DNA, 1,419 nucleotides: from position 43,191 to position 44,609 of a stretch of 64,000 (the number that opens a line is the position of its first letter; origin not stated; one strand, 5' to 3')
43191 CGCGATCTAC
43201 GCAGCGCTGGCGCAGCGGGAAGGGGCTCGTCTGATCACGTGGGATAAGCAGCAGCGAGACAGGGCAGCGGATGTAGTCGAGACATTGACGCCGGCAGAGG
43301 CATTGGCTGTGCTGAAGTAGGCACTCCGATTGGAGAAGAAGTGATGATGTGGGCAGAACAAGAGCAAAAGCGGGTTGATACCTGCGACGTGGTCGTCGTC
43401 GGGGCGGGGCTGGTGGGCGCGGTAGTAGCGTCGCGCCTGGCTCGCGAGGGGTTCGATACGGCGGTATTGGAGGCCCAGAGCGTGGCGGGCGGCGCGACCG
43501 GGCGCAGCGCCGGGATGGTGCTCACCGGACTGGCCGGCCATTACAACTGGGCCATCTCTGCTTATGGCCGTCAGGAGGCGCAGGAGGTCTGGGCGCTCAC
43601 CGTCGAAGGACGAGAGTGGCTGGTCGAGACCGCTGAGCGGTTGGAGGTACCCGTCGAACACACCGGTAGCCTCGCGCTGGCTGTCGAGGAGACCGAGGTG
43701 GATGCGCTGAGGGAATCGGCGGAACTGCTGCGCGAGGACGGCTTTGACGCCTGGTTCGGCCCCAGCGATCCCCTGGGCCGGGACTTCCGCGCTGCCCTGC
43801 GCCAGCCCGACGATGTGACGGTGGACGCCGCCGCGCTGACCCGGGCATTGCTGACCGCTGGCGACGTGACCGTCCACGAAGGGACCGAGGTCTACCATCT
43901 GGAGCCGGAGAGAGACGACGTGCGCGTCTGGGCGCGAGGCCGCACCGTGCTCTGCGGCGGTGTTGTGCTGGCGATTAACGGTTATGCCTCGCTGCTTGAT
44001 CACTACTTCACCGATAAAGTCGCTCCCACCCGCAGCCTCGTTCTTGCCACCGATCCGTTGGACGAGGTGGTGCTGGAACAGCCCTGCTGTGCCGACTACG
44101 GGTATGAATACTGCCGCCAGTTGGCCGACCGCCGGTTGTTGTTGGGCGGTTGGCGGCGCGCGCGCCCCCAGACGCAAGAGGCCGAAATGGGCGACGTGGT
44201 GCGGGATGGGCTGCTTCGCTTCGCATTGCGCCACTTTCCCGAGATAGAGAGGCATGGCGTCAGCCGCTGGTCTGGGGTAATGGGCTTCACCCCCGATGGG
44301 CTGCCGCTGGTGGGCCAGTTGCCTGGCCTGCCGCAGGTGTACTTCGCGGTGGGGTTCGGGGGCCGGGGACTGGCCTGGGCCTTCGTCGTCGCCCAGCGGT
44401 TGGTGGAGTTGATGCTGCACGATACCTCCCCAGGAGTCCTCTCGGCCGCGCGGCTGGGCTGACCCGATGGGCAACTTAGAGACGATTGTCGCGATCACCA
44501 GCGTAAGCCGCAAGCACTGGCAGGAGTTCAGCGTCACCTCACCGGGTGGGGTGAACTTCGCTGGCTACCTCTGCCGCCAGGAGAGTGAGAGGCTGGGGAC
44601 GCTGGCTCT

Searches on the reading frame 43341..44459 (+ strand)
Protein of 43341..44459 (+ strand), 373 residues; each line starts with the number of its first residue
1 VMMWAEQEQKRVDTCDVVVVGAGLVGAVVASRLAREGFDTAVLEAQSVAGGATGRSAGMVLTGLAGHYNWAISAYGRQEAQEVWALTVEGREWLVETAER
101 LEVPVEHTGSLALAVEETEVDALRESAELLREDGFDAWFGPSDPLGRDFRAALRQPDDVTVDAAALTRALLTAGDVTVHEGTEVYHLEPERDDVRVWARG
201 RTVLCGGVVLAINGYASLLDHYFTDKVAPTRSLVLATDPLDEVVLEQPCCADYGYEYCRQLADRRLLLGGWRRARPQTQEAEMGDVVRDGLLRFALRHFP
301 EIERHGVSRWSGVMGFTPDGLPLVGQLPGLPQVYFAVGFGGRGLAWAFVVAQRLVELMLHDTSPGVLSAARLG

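Call 3: search_protein_families(library=pfam, proteins=[window:43341-44459:+], max_evalue=1)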
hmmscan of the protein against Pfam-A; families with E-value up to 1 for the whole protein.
window:43341-44459:+ (373 aa): 19 families
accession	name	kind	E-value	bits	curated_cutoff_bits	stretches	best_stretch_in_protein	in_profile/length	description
PF01266.30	DAO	-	1.1e-52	180.2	27.9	1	16-357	1-353/353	FAD dependent oxidoreductase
PF13450.12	NAD_binding_8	-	1.7e-07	31.8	21.9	1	19-58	1-42/68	NAD(P)-binding Rossmann-like domain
PF00890.30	FAD_binding_2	-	0.0001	22.1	20.4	1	16-187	1-183/414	FAD binding domain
PF01946.23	Thi4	-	0.00026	20.7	26.2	1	12-54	15-58/235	Thi4 family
PF12831.13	FAD_oxidored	-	0.00034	20.5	27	1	16-66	1-51/416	FAD dependent oxidoreductase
PF00899.27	ThiF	-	0.00047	19.8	28.1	1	3-39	9-45/238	ThiF family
PF01494.25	FAD_binding_3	-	0.0012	18.5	22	1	15-49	2-36/349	FAD binding domain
PF07992.20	Pyr_redox_2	-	0.0033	17.3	26.1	1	16-48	2-31/291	Pyridine nucleotide-disulphide oxidoreductase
PF01593.30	Amino_oxidase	-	0.0036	17.1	19.8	2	28-51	5-28/443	Flavin containing amine oxidoreductase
PF02737.24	3HCDH_N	-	0.029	14.7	22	1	17-46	2-31/180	3-hydroxyacyl-CoA dehydrogenase, NAD binding domain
PF00070.33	Pyr_redox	-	0.046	14.7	22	1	17-53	2-38/82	Pyridine nucleotide-disulphide oxidoreductase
PF03486.20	HI0933_like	-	0.084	12.7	50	1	16-50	2-36/244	HI0933-like protein Rossmann domain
PF01488.26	Shikimate_DH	-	0.12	12.9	24.3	1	5-39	3-37/138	Shikimate / quinate 5-dehydrogenase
PF03721.20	UDPG_MGDP_dh_N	-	0.27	11.2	27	1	17-43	3-29/187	UDP-glucose/GDP-mannose dehydrogenase family, NAD binding domain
PF05834.18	Lycopene_cycl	-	0.33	10.4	23.4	1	16-45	1-32/380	Lycopene cyclase protein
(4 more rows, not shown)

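Call 4: search_protein_families(library=ncbifam, proteins=[window:43341-44459:+], max_evalue=1)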
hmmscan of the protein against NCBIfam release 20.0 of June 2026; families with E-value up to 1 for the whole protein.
window:43341-44459:+ (373 aa): 142 families (the best 25 are shown)
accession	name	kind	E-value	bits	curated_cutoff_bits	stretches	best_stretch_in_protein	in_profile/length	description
TIGR02352.1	thiamin_ThiO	equivalog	2.2e-23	82.9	250.8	1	17-360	1-349/351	glycine oxidase ThiO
NF050086.1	pipecolate_AmaA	exception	8.3e-20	70.8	600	1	13-361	24-383/425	L-pipecolate oxidase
NF002480.1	PRK01747.1-1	equivalog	1.7e-16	59.8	540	1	3-364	237-623/645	bifunctional tRNA (5-methylaminomethyl-2-thiouridine)(34)-methyltransferase MnmC2/FAD-dependent 5-carboxymethylaminomethyl-2-thiouridine(34)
TIGR03197.1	MnmC_Cterm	equivalog_domain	4.7e-16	58.8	174.2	2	16-328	1-317/400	FAD-dependent 5-carboxymethylaminomethyl-2-thiouridine(34) oxidoreductase MnmC1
TIGR03364.1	HpnW_proposed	hypoth_equivalog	1.4e-13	50.7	285.1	1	16-203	2-185/365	TIGR03364 family FAD-dependent oxidoreductase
NF001933.0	PRK00711.1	subfamily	1.9e-13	50.2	383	2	149-360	186-401/429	D-amino acid dehydrogenase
TIGR03329.1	Phn_aa_oxid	hypoth_equivalog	2.5e-11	43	632.8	1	13-359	23-392/460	putative aminophosphonate oxidoreductase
NF009074.0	PRK12409.1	equivalog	1.3e-08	34.4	494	2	291-352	337-397/410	D-amino acid dehydrogenase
NF008425.0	PRK11259.1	equivalog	3.3e-08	32.9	257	2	14-49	4-39/377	N-methyl-L-tryptophan oxidase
TIGR01373.1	soxB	subfamily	1.2e-07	30.9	529.45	2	3-84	21-98/407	sarcosine oxidase subunit beta family protein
NF005612.0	PRK07364.1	equivalog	1e-06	27.5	487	1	6-50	10-54/415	FAD-dependent hydroxylase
NF033460.1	glycerol3P_ox_II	equivalog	1.2e-06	28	460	1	15-124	2-102/361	type 2 glycerol-3-phosphate oxidase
NF002481.1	PRK01747.1-2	equivalog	2.5e-06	26.6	600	1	7-61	230-286/611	bifunctional tRNA (5-methylaminomethyl-2-thiouridine)(34)-methyltransferase MnmC2/FAD-dependent 5-carboxymethylaminomethyl-2-thiouridine(34)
NF008313.0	PRK11101.1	equivalog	3.7e-06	25.8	425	1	11-63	5-57/548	anaerobic glycerol-3-phosphate dehydrogenase subunit A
NF004829.0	PRK06183.1-3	subfamily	5.3e-06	25.4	390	1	9-46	3-40/520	bifunctional 3-(3-hydroxy-phenyl)propionate/3-hydroxycinnamic acid hydroxylase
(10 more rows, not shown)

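Call 6: search_protein_families(library=padloc, proteins=[window:43341-44459:+], max_evalue=1)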
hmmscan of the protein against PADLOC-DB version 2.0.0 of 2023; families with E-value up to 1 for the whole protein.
window:43341-44459:+ (373 aa): 7 families
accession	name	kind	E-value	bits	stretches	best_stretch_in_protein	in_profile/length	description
PDLC01086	C3a186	-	1.2e-07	29.4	1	17-64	3-50/384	"C-3?,4? desaturase"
PDLC00836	E1-E2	-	9.3e-05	19.2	1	7-43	334-370/602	E1-E2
PDLC00844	E1-E2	-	0.00091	16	1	3-40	265-302/489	E1-E2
PDLC00832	E1-E2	-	0.0017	14.6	1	7-42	331-366/588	E1-E2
PDLC00848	E1-E2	-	0.0051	13.1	1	9-39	369-399/607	E1-E2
PDLC00855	E1-E2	-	0.0075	13.4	1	7-43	295-331/579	E1-E2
PDLC00837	E1-E2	-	0.037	10.8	1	11-39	322-350/593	E1-E2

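Call 7: search_protein_families(library=phrogs, proteins=[window:43341-44459:+], max_evalue=1)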
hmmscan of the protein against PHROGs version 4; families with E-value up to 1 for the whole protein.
window:43341-44459:+ (373 aa): 7 families
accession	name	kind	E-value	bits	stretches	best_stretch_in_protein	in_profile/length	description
phrog_6397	-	DNA, RNA and nucleotide metabolism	0.00014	21.5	1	14-55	5-45/473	ribonucleotide reductase large subunit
phrog_9677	-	unknown function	0.00028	21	1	13-51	2-40/376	-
phrog_5517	-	unknown function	0.049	12.8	1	16-52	388-424/679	-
phrog_13095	-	unknown function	0.083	13.9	1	3-34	31-62/71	-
phrog_33286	-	unknown function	0.18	10.9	1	9-63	5-58/625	-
phrog_16743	-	unknown function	0.23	12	1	15-46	2-33/286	-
phrog_15259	-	unknown function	0.27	12.3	1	56-77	18-39/57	-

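Call 41: find_homologous_proteins(query=window:43341-44459:+, max_evalue=1e-20)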
Query window:43341-44459:+ (373 aa): 396 proteins with E <= 1e-20 among 8000 candidates; the best 120 are listed.
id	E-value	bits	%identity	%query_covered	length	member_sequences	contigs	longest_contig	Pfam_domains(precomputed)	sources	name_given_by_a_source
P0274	8.2e-237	803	97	100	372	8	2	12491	PF01266.31,PF13450.13,PF00890.31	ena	-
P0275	2.0e-202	690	83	99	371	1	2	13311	PF01266.31,PF13450.13,PF12831.14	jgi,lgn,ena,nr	nr:FAD-binding oxidoreductase [Anaerolineae bacterium]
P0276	1.2e-195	668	80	99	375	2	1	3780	PF01266.31,PF13450.13,PF00890.31,PF07992.21,PF12831.14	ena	-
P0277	5.4e-193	659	80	99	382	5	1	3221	PF01266.31,PF13450.13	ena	-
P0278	6.2e-193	659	79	100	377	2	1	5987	PF01266.31,PF13450.13,PF00890.31,PF07992.21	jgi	jgi:gamma-glutamylputrescine oxidase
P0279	9.0e-193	658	82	98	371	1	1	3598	PF01266.31,PF13450.13,PF00890.31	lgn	-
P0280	1.2e-191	655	79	99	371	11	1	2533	PF01266.31,PF13450.13,PF00890.31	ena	-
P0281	2.2e-191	654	79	99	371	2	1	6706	PF01266.31,PF13450.13,PF00890.31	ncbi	-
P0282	5.0e-191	653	80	99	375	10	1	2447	PF01266.31,PF13450.13,PF00890.31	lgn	-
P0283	6.1e-191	652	80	99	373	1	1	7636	PF01266.31,PF13450.13,PF00890.31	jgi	-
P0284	1.5e-190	651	79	99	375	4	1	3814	PF01266.31,PF13450.13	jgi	-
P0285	2.0e-190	651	79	99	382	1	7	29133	PF01266.31,PF13450.13,PF00890.31,PF07992.21,PF12831.14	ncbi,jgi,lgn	-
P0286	1.1e-189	648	78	100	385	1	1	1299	PF01266.31,PF13450.13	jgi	jgi:gamma-glutamylputrescine oxidase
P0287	2.7e-189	647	79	100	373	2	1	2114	PF01266.31,PF01593.31,PF13450.13,PF00890.31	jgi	jgi:glycine/D-amino acid oxidase-like deaminating enzyme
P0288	4.4e-189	646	80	99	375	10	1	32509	PF01266.31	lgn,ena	-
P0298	2.5e-186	637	78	100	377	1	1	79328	PF01266.31,PF01593.31,PF13450.13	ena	-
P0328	2.9e-177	607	72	99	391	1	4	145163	PF01266.31,PF13450.13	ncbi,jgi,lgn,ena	-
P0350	5.0e-171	587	72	98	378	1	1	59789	PF01266.31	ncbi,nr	ncbi:MAG: FAD-binding oxidoreductase [Chloroflexi bacterium]|nr:FAD-binding oxidoreductase [Chlorofl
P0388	3.1e-162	558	70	98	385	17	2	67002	PF01266.31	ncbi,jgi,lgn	-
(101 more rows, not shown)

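Call 42: find_encoding_contigs(protein=P0328, flank=5000, max_places=1)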
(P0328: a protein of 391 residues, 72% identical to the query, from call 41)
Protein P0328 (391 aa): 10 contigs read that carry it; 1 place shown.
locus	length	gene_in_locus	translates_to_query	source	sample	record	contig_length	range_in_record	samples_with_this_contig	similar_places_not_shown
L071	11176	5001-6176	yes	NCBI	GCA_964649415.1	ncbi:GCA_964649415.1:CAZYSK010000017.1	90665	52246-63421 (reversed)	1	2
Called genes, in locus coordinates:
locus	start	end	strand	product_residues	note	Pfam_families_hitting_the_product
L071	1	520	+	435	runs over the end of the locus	PF00202:Aminotran_3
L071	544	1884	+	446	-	PF03477:ATP-cone, PF00485:PRK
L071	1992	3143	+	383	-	PF01266:DAO (weak), PF01494:FAD_binding_3, PF01946:Thi4 (weak), PF05834:Lycopene_cycl, PF13450:NAD_binding_8 (weak), PF13738:Pyr_redox_3 (faint), PF04820:Trp_halogenase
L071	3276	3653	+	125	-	PF01042:Ribonuc_L-PSP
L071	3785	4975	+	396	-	PF05175:MTS, PF13847:Methyltransf_31, PF08242:Methyltransf_12, PF13649:Methyltransf_25, PF05175:MTS, PF13847:Methyltransf_31, PF08241:Methyltransf_11, PF08242:Methyltransf_12, +10 more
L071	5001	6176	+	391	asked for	PF01266:DAO, PF13450:NAD_binding_8 (faint)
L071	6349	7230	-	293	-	PF02574:S-methyl_trans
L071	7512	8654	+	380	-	PF00633:HHH (weak), PF12836:HHH_3, PF10805:DUF2730 (faint)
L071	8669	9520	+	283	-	-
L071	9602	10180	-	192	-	PF10502:Peptidase_S26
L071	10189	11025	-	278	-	PF04240:Caroten_synth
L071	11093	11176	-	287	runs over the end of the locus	PF01551:Peptidase_M23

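Call 43: find_encoding_contigs(protein=P0298, flank=5000, max_places=1)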
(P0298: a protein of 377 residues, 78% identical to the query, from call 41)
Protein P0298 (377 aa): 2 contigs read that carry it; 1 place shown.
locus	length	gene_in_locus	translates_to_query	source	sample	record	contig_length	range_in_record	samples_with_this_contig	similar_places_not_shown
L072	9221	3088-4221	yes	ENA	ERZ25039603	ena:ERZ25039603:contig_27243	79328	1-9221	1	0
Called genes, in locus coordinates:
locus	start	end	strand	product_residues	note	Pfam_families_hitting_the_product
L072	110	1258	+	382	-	PF00665:rve (weak)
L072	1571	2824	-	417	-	PF01609:DDE_Tnp_1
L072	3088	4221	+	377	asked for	PF01266:DAO, PF01593:Amino_oxidase (faint), PF13450:NAD_binding_8 (weak)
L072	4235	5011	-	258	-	PF02574:S-methyl_trans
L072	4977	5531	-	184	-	PF02310:B12-binding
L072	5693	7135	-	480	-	PF06253:MTTB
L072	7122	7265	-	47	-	-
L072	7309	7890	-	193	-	PF10502:Peptidase_S26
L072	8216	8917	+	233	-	PF14681:UPRTase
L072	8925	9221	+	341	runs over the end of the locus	PF00953:Glycos_transf_4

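Call 44: find_encoding_contigs(protein=P0388, flank=5000, max_places=1)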
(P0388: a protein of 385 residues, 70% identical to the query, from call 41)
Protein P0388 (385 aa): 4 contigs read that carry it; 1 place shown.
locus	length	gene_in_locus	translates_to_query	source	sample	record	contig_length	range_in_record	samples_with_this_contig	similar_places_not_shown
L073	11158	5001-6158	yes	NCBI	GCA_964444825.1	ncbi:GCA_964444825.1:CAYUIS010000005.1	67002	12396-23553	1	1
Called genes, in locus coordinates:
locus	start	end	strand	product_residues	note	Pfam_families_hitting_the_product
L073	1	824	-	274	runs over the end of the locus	PF26791:AAPxQ, PF00092:VWA, PF13519:VWA_2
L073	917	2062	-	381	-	PF07728:AAA_5 (weak), PF01078:Mg_chelatase, PF17863:AAA_lid_2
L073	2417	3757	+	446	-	PF03477:ATP-cone, PF00485:PRK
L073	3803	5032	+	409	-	PF05175:MTS, PF01135:PCMT, PF13649:Methyltransf_25, PF13847:Methyltransf_31, PF08241:Methyltransf_11, PF08242:Methyltransf_12, PF05175:MTS, PF06325:PrmA, +15 more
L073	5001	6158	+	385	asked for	PF01266:DAO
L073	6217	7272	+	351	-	PF04055:Radical_SAM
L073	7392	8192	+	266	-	PF01875:Memo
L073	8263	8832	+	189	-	PF01871:AMMECR1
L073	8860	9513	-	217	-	PF03167:UDG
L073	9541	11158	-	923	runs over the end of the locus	PF04471:Mrr_cat, PF13156:Mrr_cat_2 (faint), PF04471:Mrr_cat (weak), PF22722:NA-iREase1, PF05729:NACHT (weak), PF03781:FGE-sulfatase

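Call 45: find_encoding_contigs(protein=P0350, flank=5000, max_places=1)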
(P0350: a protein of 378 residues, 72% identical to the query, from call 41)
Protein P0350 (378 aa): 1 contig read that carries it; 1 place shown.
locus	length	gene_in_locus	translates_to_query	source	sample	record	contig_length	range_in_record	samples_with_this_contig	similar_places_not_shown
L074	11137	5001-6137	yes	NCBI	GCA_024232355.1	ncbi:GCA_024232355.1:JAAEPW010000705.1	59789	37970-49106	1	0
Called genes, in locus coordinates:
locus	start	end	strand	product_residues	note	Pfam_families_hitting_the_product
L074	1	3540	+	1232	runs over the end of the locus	PF13374:TPR_10 (faint), PF03704:BTAD, PF13181:TPR_8 (faint), PF10602:RPN7 (faint), PF13191:AAA_16, PF13424:TPR_12, PF17874:TPR_MalT, PF13424:TPR_12, +3 more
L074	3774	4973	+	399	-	PF05175:MTS, PF06325:PrmA (weak), PF13847:Methyltransf_31, PF08241:Methyltransf_11 (weak), PF13649:Methyltransf_25, PF05175:MTS, PF13649:Methyltransf_25, PF13847:Methyltransf_31, +11 more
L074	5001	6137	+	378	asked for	PF01266:DAO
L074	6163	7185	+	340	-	PF04055:Radical_SAM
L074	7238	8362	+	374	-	PF13620:CarboxypepD_reg, PF13715:CarbopepD_reg_2, PF22904:NOMO1-like_2nd (weak), PF13385:Laminin_G_3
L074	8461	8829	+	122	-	-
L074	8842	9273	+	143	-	PF07366:SnoaL, PF14534:DUF4440 (faint), PF12680:SnoaL_2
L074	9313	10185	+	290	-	PF01875:Memo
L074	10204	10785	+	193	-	PF01871:AMMECR1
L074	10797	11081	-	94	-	-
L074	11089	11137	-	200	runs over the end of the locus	-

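Call 89: search_solved_structures(query=window:43341-44459:+, max_evalue=1e-8)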
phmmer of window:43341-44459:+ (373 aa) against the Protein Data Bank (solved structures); distinct sequences matched with E-value up to 1e-8: 7.
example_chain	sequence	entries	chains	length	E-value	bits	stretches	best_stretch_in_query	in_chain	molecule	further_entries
1y56_B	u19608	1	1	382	5.3e-13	51.9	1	15-359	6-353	sarcosine oxidase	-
1ryi_A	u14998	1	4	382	1.7e-11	47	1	16-359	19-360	GLYCINE OXIDASE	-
1ng3_A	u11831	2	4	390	1.7e-11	47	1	16-359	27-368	Glycine oxidase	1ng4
9woz_A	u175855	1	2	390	1.7e-11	46.9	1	16-359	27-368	Glycine oxidase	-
4ysh_A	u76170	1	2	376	3.9e-11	45.8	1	15-346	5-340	Glycine oxidase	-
3if9_A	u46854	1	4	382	5e-11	45.4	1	16-359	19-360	Glycine oxidase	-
7cyx_A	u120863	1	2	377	4.6e-10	42.2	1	14-357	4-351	Glycine oxidase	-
